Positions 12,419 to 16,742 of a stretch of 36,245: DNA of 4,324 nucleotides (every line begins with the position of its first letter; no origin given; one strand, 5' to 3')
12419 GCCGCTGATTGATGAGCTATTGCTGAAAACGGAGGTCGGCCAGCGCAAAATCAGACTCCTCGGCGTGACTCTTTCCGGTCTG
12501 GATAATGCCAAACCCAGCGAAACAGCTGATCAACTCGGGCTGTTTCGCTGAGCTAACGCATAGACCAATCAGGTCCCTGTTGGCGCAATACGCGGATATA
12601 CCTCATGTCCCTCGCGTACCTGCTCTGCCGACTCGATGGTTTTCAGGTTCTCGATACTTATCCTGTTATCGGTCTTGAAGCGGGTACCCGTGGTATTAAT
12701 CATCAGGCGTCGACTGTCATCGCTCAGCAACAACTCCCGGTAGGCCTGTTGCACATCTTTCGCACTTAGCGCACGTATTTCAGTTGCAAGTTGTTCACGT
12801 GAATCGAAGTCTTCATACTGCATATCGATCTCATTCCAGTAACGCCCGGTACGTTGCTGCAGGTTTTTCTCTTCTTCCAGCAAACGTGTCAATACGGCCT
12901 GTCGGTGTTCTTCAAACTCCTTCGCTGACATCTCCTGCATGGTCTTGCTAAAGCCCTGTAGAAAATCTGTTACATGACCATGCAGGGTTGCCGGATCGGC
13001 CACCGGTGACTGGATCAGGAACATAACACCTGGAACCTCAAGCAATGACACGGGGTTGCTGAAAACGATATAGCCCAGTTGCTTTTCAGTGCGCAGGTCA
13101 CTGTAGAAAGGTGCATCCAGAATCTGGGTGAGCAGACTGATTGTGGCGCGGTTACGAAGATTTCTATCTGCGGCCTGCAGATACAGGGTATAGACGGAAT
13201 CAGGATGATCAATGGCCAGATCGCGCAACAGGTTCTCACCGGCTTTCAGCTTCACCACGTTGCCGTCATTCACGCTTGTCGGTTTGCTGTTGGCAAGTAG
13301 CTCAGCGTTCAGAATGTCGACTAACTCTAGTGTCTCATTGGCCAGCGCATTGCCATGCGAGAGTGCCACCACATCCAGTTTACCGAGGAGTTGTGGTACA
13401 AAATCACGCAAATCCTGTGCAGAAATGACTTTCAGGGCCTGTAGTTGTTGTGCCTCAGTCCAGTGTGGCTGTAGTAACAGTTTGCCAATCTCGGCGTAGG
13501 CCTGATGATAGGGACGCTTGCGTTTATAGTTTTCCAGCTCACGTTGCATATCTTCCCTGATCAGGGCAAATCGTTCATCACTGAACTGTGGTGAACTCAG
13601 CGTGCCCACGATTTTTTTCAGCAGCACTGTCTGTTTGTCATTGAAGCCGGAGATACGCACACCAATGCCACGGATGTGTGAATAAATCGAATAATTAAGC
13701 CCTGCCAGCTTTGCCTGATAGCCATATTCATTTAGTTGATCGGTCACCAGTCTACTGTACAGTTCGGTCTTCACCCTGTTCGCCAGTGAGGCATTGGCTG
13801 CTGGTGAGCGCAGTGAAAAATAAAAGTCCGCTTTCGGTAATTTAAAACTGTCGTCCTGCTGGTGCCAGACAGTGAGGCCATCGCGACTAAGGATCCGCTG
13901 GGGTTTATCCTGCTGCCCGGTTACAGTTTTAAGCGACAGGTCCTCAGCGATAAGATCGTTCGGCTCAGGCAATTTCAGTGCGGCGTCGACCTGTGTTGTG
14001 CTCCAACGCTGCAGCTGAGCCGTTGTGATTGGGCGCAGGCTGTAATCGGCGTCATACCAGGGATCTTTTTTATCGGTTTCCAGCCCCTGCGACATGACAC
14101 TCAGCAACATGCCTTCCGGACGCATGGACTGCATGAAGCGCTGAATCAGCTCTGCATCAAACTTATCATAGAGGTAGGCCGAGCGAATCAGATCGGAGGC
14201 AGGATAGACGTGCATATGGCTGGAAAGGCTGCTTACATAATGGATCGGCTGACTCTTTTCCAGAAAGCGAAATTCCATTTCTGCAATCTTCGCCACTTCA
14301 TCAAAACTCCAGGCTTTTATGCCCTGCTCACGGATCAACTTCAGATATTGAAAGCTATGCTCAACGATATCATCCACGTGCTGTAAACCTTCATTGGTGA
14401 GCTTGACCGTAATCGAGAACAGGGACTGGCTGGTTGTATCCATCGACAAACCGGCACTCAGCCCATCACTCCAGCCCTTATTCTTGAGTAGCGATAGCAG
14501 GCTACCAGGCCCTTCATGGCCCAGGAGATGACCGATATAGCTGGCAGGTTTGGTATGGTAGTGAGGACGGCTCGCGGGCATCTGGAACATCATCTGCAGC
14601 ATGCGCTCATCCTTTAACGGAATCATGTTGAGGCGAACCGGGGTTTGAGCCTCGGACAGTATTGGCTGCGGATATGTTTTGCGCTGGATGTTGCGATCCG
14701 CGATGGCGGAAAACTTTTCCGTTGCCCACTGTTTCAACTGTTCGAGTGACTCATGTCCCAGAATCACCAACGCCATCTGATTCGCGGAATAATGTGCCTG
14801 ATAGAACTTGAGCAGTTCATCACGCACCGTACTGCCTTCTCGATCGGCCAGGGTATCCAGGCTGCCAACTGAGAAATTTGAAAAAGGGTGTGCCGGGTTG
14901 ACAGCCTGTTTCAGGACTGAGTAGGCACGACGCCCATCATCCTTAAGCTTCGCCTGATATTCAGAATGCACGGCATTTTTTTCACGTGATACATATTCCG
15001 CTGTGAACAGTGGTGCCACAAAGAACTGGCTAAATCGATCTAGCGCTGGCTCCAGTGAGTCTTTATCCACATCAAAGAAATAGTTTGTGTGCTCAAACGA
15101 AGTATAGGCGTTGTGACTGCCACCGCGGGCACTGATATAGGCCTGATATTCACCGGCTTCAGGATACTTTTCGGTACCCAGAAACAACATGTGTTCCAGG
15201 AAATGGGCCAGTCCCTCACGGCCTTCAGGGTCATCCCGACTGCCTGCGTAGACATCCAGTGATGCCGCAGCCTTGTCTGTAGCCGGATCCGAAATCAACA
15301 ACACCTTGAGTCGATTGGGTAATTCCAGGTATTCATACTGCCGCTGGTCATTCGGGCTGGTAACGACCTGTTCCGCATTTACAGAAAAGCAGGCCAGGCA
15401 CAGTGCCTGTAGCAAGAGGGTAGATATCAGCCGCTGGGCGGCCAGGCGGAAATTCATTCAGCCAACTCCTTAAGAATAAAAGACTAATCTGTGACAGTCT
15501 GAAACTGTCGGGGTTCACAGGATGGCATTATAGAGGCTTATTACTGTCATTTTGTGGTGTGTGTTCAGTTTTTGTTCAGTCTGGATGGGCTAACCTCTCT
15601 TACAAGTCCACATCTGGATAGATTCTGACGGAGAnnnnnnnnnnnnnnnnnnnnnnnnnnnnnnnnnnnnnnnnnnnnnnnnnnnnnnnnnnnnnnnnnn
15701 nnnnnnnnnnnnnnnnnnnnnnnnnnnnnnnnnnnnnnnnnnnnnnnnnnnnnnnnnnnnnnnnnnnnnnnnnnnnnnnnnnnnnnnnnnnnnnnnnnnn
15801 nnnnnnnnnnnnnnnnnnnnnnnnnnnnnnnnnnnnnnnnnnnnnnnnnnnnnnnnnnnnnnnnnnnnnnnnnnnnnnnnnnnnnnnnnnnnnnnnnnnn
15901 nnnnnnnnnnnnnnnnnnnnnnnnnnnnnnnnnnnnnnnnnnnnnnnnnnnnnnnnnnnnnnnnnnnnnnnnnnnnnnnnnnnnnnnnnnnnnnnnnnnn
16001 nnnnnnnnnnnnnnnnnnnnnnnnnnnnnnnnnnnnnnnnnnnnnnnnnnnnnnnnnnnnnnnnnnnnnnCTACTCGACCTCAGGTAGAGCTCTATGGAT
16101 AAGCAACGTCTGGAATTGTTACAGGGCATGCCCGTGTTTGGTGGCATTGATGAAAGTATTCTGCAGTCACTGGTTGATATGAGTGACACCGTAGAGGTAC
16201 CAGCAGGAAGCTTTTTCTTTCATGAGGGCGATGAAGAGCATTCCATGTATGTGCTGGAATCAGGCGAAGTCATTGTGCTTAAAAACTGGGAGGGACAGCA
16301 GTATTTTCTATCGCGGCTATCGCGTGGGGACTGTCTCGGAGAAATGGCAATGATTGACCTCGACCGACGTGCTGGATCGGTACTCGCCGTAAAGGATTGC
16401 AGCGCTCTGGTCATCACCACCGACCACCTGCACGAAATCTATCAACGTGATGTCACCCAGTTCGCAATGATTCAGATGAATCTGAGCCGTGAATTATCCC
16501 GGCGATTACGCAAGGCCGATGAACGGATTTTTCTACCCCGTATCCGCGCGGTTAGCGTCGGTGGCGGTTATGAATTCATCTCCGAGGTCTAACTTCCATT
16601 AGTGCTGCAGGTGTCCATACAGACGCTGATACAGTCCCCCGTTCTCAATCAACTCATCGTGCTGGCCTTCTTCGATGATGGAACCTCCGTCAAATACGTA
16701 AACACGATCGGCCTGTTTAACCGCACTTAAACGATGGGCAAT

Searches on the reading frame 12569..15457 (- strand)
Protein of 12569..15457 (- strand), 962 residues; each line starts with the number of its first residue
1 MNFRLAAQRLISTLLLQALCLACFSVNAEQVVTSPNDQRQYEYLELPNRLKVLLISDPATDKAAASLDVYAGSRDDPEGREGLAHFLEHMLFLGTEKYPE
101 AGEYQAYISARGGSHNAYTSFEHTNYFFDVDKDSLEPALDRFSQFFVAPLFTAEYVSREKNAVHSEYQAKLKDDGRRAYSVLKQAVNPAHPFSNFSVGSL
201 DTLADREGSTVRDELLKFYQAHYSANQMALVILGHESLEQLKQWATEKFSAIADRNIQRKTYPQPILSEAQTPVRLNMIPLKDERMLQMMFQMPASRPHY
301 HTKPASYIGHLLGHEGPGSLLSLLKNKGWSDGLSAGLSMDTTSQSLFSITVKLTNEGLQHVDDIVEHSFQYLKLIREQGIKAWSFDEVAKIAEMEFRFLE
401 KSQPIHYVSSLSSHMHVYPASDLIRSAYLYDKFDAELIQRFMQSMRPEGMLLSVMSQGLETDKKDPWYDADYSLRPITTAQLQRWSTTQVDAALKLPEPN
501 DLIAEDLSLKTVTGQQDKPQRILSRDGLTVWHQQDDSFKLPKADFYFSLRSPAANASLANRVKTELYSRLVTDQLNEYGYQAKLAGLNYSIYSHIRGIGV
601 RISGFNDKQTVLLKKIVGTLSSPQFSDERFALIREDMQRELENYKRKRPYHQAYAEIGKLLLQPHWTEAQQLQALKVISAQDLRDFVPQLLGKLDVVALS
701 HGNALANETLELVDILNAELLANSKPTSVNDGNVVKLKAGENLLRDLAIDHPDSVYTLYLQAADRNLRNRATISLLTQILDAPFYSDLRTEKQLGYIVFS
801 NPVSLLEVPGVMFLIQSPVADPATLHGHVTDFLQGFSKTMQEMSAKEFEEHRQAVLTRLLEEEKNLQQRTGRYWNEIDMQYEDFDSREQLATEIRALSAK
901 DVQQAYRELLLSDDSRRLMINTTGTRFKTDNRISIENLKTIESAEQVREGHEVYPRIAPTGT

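Call 8: search_protein_families(library=pfam, proteins=[window:12569-15457:-], max_evalue=0.001)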
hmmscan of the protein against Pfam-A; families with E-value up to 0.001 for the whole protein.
window:12569-15457:- (962 aa): 4 families
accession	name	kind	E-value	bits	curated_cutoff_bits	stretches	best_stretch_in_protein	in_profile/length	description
PF16187.10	Peptidase_M16_M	-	6.6e-90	301.5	29.7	1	396-674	1-284/284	Middle or third domain of peptidase_M16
PF05193.26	Peptidase_M16_C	-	2.3e-45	155.1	23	2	212-389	4-178/181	Peptidase M16 inactive domain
PF00675.25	Peptidase_M16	-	1.5e-37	129.2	22.3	1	51-170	1-119/149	Insulinase (Peptidase family M16)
PF22456.1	PqqF-like_C_4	-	8.5e-34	116.1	27.5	1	775-874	1-100/100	PQQ synthase PqqF-like, C-terminal lobe domain 4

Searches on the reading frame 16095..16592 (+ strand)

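Call 8: search_protein_families(library=pfam, proteins=[window:16095-16592:+], max_evalue=0.001)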
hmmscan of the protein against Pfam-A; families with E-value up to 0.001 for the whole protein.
window:16095-16592:+ (165 aa): 1 family
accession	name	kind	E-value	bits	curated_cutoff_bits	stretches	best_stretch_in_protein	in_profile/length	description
PF00027.35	cNMP_binding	-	1.5e-18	67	27.5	1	33-119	2-89/89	Cyclic nucleotide-binding domain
